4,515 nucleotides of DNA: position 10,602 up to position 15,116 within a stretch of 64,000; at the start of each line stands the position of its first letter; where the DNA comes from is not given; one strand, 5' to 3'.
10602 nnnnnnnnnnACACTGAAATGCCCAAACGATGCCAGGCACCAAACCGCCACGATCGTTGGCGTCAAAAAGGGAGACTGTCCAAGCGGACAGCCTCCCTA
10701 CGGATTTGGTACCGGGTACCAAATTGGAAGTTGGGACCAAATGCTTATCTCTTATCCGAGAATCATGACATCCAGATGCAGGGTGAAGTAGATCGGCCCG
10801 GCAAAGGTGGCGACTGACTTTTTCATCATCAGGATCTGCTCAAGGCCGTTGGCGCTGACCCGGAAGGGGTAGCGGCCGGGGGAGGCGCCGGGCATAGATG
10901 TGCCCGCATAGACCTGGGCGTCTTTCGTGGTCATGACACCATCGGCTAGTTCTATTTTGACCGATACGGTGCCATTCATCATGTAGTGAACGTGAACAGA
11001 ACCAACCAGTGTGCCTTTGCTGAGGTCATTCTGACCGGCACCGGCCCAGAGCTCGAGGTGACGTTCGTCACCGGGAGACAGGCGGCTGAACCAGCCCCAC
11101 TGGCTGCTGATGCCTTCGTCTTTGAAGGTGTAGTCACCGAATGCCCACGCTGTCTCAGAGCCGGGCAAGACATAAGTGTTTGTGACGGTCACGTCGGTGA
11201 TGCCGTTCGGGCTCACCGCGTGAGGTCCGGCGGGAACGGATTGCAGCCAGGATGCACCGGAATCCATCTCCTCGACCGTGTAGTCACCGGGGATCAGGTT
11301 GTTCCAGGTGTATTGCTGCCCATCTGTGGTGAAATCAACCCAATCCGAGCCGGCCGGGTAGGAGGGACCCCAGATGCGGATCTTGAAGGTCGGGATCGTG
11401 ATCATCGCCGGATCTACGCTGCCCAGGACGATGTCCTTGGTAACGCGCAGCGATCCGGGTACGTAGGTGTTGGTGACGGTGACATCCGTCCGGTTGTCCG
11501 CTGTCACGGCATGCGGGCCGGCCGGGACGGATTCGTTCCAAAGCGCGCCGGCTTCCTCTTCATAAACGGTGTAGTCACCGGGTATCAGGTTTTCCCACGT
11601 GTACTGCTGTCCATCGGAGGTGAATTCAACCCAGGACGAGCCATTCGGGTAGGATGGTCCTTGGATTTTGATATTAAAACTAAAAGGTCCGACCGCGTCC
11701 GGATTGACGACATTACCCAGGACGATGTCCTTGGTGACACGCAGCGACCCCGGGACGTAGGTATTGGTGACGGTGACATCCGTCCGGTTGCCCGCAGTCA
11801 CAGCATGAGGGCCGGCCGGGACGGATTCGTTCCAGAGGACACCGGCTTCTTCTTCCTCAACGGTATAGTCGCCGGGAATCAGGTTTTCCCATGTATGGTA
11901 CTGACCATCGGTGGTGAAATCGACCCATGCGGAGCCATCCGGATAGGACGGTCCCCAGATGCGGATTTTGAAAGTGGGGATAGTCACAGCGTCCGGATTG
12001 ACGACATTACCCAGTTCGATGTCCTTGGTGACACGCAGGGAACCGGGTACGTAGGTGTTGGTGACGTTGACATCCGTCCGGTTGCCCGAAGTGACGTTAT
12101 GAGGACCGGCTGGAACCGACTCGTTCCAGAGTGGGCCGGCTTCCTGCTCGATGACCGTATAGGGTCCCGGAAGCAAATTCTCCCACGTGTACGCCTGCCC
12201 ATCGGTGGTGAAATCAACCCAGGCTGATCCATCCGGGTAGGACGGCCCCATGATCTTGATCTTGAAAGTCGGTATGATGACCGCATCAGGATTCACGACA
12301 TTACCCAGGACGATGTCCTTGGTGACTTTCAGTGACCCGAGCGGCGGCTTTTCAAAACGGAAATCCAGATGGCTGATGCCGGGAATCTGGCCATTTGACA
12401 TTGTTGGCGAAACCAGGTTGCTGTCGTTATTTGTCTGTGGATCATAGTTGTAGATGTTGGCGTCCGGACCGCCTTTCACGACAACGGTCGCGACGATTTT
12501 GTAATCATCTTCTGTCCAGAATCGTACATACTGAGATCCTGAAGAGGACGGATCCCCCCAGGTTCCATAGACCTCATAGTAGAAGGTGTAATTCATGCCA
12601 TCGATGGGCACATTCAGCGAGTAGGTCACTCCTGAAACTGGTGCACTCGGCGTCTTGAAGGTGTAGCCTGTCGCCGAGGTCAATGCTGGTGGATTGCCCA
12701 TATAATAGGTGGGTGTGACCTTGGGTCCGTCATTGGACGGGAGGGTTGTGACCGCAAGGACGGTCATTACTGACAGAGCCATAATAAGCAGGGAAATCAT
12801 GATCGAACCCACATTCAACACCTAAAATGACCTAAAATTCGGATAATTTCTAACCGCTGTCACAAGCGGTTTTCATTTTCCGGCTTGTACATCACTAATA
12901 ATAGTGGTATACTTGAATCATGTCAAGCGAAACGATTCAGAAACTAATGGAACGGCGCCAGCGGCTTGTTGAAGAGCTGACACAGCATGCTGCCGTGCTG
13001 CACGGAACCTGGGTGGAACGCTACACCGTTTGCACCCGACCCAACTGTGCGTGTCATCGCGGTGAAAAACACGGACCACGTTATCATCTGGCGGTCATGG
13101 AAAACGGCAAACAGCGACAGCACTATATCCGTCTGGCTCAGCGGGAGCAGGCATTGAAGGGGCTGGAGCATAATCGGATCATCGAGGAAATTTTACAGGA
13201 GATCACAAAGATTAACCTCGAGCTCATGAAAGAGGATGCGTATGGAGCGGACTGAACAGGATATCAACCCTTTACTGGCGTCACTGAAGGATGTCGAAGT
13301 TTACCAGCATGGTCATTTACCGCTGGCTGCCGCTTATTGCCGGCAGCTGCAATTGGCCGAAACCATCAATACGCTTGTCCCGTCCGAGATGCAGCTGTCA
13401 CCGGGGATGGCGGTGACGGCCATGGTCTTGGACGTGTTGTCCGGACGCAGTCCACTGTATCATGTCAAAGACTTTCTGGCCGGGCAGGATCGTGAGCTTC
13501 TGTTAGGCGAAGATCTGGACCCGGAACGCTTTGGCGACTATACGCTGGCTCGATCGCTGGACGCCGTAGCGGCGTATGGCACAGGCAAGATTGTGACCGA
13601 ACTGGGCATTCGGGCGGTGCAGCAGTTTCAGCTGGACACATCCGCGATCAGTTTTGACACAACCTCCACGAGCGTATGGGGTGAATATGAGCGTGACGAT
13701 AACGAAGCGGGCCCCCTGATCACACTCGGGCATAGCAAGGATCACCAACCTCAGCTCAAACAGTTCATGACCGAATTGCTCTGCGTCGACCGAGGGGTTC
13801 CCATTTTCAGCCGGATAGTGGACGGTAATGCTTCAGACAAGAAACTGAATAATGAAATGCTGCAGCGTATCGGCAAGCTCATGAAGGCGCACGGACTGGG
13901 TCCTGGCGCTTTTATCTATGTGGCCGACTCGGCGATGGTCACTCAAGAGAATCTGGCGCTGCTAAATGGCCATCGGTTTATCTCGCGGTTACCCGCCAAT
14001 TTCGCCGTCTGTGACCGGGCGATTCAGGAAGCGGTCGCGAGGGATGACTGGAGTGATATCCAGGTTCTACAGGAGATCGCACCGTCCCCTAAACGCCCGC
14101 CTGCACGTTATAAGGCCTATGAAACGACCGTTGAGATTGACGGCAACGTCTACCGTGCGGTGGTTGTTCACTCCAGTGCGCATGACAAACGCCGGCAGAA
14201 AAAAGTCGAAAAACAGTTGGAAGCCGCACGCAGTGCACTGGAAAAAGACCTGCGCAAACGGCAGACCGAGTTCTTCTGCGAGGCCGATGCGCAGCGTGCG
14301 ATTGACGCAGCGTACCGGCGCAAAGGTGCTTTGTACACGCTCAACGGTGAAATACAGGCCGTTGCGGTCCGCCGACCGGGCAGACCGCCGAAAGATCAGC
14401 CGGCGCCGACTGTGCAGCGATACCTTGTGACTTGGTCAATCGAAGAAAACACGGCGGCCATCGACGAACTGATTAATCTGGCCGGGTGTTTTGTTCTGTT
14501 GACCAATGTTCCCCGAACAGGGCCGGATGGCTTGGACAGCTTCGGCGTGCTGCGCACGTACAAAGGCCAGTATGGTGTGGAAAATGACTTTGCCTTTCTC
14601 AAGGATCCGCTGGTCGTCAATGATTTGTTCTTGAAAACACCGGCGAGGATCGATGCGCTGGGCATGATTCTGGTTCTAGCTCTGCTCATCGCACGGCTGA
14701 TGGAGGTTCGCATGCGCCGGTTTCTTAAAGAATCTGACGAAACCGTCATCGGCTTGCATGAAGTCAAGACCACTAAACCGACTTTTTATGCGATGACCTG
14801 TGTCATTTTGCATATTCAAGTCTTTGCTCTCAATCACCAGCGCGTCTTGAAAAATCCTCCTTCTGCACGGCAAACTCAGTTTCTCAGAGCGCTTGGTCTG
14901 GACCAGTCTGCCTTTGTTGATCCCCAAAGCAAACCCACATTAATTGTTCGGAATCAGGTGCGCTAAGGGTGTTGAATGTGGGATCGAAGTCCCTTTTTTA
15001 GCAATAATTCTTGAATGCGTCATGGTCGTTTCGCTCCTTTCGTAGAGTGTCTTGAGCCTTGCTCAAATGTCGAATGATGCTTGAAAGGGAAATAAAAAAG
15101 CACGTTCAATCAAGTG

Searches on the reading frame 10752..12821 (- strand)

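Call 35: search_protein_families(library=pfam, proteins=[window:10752-12821:-], max_evalue=0.00001)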
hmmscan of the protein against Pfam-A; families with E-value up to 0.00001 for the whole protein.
window:10752-12821:- (689 aa): 3 families
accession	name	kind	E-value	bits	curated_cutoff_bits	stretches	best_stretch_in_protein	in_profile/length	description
PF19407.5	DUF5979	-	3.2e-14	53.9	25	0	361-453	2-103/104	Domain of unknown function (DUF5979)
PF07495.19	Y_Y_Y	-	5.5e-09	36.2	26.6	0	493-517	20-43/65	Y_Y_Y domain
PF17802.7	SpaA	-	3.7e-08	33.9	23.1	0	401-428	39-65/91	Prealbumin-like fold domain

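Call 49: search_protein_families(library=ncbifam, proteins=[window:10752-12821:-], max_evalue=0.01)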
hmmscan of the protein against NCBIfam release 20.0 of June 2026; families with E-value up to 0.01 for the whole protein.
window:10752-12821:- (689 aa): 0 families

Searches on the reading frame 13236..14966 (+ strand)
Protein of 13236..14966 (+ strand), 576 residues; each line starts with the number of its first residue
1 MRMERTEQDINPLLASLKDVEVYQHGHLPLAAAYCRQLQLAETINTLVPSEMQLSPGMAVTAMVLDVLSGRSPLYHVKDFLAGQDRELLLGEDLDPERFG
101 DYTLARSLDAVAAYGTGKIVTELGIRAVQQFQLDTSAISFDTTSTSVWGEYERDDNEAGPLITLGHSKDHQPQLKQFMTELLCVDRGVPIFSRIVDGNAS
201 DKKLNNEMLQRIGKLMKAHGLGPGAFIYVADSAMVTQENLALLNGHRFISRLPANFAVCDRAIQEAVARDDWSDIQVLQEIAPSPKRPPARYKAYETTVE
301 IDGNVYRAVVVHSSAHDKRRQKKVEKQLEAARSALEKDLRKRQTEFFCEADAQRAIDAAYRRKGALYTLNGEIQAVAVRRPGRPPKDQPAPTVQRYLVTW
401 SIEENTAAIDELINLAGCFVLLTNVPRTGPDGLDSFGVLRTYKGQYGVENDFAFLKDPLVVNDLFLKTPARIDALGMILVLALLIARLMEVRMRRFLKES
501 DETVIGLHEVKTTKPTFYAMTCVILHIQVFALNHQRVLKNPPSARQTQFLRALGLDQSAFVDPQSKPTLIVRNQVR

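Call 35: search_protein_families(library=pfam, proteins=[window:13236-14966:+], max_evalue=0.00001)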
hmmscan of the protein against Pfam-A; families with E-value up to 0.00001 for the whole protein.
window:13236-14966:+ (576 aa): 1 family
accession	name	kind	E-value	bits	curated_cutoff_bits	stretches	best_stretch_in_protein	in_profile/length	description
PF14104.11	DUF4277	-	4.7e-19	69.2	25.4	1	24-123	5-107/109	Domain of unknown function (DUF4277)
